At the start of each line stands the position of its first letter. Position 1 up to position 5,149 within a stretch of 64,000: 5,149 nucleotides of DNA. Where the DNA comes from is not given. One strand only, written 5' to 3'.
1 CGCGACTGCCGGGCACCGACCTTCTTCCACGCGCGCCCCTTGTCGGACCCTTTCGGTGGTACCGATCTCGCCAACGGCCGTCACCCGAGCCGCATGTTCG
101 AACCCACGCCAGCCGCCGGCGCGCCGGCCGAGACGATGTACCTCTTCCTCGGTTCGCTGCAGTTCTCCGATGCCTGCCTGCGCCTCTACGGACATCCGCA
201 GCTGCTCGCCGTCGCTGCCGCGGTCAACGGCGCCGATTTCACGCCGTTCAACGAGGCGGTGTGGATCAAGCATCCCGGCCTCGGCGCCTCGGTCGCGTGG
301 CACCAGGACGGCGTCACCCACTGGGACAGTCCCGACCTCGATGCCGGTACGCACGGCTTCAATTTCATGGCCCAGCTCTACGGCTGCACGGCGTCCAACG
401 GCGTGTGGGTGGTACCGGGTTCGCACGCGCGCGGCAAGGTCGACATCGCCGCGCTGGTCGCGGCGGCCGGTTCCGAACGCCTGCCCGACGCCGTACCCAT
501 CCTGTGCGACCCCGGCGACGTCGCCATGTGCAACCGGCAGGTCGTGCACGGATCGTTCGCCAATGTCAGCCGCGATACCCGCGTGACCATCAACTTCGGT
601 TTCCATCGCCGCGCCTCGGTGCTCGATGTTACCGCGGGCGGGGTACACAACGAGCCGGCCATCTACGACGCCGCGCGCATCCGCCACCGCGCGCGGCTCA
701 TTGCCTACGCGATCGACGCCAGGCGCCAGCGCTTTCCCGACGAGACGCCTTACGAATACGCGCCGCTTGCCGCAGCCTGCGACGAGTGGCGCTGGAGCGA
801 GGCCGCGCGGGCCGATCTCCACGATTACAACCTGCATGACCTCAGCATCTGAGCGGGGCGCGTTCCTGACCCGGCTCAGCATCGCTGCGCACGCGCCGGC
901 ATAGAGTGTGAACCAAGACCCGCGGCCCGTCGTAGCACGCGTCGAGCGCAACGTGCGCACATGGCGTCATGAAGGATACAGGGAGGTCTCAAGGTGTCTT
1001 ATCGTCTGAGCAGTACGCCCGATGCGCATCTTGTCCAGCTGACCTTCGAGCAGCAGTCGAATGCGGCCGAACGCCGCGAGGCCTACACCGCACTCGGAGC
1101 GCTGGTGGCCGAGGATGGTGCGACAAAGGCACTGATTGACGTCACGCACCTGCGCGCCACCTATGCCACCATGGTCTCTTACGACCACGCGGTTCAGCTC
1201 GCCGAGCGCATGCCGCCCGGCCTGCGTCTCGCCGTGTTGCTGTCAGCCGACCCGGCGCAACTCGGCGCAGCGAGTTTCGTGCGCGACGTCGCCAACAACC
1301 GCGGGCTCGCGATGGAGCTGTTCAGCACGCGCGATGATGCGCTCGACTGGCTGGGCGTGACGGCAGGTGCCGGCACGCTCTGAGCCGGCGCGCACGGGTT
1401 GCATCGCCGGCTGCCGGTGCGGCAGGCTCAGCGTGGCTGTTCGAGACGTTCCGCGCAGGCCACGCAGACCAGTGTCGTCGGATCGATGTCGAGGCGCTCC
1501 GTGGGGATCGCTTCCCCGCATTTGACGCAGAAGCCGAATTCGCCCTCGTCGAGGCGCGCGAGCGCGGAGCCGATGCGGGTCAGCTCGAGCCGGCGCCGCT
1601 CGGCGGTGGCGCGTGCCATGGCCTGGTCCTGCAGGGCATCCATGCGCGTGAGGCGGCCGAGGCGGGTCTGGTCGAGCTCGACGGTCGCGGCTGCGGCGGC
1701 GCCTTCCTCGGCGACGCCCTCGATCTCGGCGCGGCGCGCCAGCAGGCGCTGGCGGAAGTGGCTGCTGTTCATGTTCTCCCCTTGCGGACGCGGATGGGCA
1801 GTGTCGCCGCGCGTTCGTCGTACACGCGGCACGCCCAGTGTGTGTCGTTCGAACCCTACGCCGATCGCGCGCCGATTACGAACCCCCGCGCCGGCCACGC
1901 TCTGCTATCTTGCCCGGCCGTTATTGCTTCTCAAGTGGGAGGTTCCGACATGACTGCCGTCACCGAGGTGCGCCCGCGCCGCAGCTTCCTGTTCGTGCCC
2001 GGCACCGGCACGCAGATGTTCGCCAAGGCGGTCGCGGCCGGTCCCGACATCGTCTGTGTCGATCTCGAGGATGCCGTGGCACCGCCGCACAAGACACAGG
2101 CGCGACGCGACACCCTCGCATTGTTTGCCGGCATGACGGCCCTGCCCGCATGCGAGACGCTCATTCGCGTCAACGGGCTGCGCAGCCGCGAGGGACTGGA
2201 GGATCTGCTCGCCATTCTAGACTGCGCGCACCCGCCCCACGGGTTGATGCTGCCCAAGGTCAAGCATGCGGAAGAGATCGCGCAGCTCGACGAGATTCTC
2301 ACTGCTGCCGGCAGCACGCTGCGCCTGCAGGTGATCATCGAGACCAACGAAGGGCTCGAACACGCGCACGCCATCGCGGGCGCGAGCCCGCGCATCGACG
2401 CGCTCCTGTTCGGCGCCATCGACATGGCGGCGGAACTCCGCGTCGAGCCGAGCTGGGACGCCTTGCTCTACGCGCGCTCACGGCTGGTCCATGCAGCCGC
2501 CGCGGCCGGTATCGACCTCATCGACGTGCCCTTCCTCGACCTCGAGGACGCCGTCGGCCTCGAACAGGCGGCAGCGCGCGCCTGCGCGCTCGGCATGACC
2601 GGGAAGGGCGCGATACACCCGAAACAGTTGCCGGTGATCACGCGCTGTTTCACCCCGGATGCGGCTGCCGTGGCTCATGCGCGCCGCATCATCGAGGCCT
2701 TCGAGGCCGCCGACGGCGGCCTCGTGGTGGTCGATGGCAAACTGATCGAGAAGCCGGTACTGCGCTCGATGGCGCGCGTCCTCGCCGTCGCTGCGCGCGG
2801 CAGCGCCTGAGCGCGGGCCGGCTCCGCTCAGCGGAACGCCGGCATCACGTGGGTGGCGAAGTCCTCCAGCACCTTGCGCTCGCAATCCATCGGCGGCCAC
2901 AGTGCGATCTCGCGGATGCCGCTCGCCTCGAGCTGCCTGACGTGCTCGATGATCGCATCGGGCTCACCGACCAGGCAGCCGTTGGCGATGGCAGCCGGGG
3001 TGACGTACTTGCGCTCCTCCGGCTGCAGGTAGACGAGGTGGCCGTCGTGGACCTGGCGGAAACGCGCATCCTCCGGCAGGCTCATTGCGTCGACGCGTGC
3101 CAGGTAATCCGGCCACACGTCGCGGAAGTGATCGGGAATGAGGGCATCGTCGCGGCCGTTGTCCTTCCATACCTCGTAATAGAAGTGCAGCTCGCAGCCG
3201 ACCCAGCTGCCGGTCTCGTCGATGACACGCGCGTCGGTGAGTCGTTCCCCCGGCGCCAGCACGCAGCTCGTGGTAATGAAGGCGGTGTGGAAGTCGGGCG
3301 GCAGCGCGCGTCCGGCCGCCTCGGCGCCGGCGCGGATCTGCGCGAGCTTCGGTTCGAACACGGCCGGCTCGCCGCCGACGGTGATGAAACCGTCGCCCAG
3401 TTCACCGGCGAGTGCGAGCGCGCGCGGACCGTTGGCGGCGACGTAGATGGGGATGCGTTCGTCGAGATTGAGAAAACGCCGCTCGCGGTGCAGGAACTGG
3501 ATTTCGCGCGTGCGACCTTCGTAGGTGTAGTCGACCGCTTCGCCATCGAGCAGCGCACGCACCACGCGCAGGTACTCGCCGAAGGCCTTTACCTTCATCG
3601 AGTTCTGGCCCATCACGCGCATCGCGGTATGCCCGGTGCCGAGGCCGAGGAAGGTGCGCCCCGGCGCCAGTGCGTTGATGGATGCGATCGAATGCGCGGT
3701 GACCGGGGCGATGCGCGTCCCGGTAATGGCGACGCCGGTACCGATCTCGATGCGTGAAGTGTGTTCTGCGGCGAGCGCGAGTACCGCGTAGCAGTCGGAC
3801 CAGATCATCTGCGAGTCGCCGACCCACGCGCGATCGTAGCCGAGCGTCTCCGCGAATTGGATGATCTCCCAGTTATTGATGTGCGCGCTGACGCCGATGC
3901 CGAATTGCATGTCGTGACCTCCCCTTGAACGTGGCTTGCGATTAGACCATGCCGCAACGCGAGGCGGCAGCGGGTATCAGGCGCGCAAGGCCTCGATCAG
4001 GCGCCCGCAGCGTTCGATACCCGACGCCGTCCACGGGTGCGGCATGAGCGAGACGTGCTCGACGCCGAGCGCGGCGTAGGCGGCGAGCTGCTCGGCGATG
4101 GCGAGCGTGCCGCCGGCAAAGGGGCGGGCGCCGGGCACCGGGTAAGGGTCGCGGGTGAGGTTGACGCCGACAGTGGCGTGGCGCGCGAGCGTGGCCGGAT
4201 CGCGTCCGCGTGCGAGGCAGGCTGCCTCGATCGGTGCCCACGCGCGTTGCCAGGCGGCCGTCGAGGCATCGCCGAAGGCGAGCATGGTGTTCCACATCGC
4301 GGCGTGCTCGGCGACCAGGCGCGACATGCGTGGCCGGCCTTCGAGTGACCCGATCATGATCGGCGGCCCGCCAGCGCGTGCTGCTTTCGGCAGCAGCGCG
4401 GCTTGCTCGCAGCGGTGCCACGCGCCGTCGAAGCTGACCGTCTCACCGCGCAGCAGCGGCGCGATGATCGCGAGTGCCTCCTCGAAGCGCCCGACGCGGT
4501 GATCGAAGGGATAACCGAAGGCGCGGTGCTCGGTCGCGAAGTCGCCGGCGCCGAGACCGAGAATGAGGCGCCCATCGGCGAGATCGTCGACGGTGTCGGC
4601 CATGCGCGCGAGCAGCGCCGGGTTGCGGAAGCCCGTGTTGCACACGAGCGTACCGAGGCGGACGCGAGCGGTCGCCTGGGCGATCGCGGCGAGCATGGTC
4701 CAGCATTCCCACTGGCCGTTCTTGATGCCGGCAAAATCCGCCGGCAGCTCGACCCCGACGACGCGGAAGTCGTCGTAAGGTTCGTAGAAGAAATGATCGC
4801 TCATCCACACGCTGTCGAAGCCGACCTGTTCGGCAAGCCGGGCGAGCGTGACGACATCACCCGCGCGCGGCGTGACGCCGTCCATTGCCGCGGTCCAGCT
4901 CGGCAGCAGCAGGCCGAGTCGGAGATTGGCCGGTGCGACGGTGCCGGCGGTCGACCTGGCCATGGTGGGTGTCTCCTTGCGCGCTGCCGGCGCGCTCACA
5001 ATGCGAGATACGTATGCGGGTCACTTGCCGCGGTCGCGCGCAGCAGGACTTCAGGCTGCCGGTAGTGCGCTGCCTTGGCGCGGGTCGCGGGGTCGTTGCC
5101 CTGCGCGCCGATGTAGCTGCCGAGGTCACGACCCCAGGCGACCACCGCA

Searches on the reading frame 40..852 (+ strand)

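Call 38: search_protein_families(library=pfam, proteins=[window:40-852:+], max_evalue=0.00001)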
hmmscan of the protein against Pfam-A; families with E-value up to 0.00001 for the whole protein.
window:40-852:+ (270 aa): 1 family
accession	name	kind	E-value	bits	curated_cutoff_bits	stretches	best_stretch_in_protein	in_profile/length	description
PF05721.19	PhyH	-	3.8e-12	47.4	22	1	68-181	91-211/213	Phytanoyl-CoA dioxygenase (PhyH)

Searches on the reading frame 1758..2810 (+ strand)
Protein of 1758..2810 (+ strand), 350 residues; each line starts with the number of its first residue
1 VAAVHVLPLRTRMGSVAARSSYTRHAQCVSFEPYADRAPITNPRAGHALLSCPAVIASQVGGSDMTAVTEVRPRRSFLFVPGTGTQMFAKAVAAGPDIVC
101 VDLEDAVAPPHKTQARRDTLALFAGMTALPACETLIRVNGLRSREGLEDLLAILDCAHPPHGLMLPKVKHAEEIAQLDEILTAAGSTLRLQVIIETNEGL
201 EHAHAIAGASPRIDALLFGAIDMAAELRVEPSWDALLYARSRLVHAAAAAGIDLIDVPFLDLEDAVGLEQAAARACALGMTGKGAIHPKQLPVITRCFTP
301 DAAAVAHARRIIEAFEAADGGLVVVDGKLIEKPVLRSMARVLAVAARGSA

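Call 38: search_protein_families(library=pfam, proteins=[window:1758-2810:+], max_evalue=0.00001)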
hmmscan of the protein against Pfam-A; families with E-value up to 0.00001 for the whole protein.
window:1758-2810:+ (350 aa): 2 families
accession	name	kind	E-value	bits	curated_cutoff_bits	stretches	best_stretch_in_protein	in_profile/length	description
PF03328.21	HpcH_HpaI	-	1e-41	143.1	25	1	75-288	1-221/221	HpcH/HpaI aldolase/citrate lyase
PF15617.12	C-C_Bond_Lyase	-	5.1e-10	39.5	28.4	1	77-317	10-286/320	C-C_Bond_Lyase of the TIM-Barrel fold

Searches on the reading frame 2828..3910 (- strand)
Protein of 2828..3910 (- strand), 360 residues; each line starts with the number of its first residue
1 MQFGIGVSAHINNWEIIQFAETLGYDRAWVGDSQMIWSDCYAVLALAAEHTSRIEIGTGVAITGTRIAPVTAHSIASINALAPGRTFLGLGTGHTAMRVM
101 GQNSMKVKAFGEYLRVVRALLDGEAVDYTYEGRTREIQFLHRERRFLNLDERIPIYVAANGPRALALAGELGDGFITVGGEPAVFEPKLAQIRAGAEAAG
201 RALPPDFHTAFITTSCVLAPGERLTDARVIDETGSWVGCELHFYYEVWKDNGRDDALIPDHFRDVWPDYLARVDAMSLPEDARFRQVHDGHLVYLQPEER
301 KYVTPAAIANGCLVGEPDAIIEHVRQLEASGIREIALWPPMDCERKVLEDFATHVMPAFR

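Call 38: search_protein_families(library=pfam, proteins=[window:2828-3910:-], max_evalue=0.00001)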
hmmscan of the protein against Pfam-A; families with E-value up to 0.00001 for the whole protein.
window:2828-3910:- (360 aa): 1 family
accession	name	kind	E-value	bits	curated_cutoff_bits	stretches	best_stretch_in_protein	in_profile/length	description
PF00296.26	Bac_luciferase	-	6.7e-46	157.5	27.9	1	15-333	27-313/314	Luciferase-like monooxygenase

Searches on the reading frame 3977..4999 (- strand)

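Call 38: search_protein_families(library=pfam, proteins=[window:3977-4999:-], max_evalue=0.00001)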
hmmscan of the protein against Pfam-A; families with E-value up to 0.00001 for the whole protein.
window:3977-4999:- (340 aa): 1 family
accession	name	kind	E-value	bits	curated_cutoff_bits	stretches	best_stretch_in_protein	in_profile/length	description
PF00296.26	Bac_luciferase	-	1.5e-47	162.9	27.9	1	27-279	2-228/314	Luciferase-like monooxygenase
